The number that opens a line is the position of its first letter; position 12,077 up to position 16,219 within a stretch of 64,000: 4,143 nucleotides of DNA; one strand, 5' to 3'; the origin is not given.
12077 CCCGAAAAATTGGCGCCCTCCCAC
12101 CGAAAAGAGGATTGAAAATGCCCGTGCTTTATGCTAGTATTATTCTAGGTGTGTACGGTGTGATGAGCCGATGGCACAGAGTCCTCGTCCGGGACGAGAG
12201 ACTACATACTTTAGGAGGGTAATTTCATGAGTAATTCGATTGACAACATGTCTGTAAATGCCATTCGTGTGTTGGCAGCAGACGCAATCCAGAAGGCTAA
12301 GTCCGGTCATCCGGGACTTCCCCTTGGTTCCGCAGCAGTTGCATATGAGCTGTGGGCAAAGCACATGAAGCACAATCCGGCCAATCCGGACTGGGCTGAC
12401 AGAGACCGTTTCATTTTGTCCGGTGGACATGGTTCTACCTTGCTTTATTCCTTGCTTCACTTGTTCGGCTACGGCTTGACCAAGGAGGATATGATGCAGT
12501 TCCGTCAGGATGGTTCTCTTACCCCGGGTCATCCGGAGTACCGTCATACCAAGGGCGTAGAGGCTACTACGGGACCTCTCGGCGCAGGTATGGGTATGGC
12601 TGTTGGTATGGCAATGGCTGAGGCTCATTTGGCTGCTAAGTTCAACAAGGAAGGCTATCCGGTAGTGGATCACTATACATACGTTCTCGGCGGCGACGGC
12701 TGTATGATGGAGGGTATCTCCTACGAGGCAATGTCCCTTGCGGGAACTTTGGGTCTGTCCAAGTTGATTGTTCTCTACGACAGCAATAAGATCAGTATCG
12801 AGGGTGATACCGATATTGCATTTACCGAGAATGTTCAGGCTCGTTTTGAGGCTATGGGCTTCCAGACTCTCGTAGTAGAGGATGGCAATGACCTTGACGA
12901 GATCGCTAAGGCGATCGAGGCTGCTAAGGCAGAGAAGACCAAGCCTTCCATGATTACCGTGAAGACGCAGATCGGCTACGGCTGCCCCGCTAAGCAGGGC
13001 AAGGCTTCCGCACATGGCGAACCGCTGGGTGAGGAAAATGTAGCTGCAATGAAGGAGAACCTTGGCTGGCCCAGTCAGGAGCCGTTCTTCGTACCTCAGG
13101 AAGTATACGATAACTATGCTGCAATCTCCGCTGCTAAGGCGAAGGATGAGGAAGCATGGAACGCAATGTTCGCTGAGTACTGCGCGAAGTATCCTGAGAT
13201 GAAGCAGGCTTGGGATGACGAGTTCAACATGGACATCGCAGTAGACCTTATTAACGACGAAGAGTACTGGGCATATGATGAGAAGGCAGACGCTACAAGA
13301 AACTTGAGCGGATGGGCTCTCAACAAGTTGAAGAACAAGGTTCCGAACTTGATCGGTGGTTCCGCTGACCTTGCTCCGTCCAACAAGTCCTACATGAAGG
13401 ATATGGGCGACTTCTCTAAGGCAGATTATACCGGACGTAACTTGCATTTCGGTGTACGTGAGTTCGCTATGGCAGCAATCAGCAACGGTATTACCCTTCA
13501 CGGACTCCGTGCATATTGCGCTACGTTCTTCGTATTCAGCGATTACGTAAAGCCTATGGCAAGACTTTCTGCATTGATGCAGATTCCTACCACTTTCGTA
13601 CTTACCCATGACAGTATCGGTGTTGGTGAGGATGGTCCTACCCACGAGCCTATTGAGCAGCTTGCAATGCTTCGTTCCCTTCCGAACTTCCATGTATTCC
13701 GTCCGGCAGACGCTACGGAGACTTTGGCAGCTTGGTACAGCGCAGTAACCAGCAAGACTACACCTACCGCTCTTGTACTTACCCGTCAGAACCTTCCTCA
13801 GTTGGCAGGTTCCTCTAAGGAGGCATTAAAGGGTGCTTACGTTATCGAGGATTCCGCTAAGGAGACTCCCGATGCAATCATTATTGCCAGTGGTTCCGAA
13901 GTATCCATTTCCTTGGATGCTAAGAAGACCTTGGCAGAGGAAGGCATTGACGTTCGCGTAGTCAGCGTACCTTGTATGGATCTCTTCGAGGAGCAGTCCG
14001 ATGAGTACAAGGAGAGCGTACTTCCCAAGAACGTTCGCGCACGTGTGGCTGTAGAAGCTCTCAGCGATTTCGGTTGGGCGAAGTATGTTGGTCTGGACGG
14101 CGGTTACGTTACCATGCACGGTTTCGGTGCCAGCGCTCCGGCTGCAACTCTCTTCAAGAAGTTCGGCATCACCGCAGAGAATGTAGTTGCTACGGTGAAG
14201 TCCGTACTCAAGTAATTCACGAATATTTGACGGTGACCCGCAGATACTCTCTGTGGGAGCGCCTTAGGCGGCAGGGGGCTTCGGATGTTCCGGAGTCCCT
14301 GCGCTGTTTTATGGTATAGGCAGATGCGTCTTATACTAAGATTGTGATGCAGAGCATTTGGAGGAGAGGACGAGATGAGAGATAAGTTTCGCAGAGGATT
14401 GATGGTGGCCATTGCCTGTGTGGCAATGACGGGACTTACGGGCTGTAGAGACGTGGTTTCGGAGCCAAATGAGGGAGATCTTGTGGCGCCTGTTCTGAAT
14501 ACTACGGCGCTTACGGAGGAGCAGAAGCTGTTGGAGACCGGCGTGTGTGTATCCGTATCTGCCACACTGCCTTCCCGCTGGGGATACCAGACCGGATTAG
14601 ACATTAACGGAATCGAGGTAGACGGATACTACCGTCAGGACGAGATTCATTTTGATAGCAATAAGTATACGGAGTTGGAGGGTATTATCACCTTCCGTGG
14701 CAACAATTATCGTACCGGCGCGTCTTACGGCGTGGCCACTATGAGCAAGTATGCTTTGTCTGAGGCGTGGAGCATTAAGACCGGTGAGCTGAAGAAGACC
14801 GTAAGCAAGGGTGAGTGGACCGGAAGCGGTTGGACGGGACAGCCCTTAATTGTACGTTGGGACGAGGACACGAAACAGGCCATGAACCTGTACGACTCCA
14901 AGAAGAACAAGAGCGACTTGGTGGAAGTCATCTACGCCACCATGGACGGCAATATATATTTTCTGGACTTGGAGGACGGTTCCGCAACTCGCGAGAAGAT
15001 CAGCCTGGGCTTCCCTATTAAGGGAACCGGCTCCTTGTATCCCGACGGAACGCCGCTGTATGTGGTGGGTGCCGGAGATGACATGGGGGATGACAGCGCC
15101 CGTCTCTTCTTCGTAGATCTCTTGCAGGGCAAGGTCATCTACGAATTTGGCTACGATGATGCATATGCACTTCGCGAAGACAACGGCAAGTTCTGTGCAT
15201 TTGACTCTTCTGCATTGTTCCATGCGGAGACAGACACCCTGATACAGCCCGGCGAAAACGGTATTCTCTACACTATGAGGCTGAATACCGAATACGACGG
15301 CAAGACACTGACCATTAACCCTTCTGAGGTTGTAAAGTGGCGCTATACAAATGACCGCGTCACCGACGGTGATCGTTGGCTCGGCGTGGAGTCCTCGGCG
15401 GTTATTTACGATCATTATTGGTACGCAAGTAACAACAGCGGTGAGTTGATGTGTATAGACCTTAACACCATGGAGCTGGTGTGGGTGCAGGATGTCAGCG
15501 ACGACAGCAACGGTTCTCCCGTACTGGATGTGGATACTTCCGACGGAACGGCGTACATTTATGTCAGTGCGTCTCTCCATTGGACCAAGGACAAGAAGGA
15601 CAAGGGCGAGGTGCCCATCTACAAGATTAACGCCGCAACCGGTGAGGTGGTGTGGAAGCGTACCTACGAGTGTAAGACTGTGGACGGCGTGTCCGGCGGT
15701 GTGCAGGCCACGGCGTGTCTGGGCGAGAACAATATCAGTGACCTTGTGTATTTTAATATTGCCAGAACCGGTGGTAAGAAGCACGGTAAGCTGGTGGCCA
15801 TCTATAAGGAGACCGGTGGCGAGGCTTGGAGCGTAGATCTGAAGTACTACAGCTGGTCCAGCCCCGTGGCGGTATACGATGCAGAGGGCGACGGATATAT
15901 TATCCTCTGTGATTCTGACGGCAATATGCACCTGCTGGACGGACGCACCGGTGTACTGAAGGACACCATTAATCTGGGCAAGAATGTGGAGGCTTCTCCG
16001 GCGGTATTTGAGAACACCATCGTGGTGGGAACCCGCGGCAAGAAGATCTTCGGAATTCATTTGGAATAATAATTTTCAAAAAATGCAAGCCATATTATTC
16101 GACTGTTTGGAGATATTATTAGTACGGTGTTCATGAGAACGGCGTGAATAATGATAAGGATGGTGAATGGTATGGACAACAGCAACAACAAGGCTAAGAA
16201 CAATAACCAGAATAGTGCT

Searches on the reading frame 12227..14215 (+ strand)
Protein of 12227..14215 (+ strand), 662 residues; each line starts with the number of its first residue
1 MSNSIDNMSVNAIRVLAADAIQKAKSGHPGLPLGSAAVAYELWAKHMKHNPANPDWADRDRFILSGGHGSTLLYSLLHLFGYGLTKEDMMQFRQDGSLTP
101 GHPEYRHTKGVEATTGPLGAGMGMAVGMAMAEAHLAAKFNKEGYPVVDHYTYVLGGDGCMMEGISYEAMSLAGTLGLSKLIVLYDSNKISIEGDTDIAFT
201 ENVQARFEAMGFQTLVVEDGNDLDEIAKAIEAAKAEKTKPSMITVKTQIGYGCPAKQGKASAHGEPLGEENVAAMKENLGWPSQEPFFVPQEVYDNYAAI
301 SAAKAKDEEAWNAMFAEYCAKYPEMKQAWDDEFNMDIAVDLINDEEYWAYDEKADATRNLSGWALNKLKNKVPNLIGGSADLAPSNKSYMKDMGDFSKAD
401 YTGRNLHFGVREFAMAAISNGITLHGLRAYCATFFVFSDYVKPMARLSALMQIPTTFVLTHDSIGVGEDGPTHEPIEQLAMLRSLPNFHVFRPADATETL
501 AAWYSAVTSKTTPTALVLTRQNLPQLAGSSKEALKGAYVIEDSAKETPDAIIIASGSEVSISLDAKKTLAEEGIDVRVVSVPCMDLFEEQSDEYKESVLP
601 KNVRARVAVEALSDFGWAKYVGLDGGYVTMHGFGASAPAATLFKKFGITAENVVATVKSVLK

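Call 71: search_protein_families(library=pfam, proteins=[window:12227-14215:+], max_evalue=0.001)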
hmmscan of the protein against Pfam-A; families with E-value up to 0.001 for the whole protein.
window:12227-14215:+ (662 aa): 6 families
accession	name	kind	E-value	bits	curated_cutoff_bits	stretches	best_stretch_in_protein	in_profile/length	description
PF00456.26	Transketolase_N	-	7.3e-141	469.4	22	1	6-331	2-327/334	Transketolase, thiamine diphosphate binding domain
PF02779.29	Transket_pyr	-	4.8e-52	176.5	27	1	356-524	4-173/174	Transketolase, pyrimidine binding domain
PF22613.1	Transketolase_C_1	-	2.2e-42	144.3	27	1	536-649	1-113/113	Transketolase-like TK C-terminal domain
PF02780.25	Transketolase_C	-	6e-14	52.5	25.9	1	545-653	7-124/124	Transketolase, C-terminal domain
PF13292.11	DXP_synthase_N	-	4.5e-07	29.9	21.2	0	87-192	83-176/274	1-deoxy-D-xylulose-5-phosphate synthase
PF00676.26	E1_dh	-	1.8e-05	24.3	22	1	95-244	78-221/300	Dehydrogenase E1 component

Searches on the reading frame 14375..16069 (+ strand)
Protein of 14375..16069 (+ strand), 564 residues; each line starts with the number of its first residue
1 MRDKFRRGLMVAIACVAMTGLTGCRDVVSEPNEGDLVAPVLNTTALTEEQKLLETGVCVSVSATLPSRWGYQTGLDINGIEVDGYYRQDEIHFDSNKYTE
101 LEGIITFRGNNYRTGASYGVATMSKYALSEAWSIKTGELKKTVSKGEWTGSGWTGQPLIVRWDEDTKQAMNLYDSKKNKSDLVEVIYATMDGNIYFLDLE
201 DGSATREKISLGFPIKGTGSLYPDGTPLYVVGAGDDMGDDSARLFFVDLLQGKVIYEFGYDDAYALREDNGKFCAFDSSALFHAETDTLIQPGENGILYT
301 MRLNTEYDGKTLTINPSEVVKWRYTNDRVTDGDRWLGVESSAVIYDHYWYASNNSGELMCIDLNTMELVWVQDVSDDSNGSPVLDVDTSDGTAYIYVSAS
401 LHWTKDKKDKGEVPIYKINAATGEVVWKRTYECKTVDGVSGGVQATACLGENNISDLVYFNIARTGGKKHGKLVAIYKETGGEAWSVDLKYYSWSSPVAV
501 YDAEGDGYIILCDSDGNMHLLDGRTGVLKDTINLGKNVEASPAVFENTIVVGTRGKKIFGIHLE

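Call 71: search_protein_families(library=pfam, proteins=[window:14375-16069:+], max_evalue=0.001)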
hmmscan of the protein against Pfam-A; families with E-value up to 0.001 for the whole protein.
window:14375-16069:+ (564 aa): 3 families
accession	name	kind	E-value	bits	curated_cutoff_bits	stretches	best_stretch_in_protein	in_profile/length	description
PF13570.13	Beta-prop_ACSF4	-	4.7e-16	59.5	133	1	469-558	233-324/329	Beta-alanine-activating enzyme, beta-propeller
PF13360.13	PQQ_2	-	3.6e-11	43.6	27.6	1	322-428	142-232/233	Outer membrane protein assembly factor BamB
PF01011.28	PQQ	-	1.9e-05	24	26.7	0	416-509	500-595/595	Glucose/ethanol/alcohol dehydrogenase, beta-propeller domain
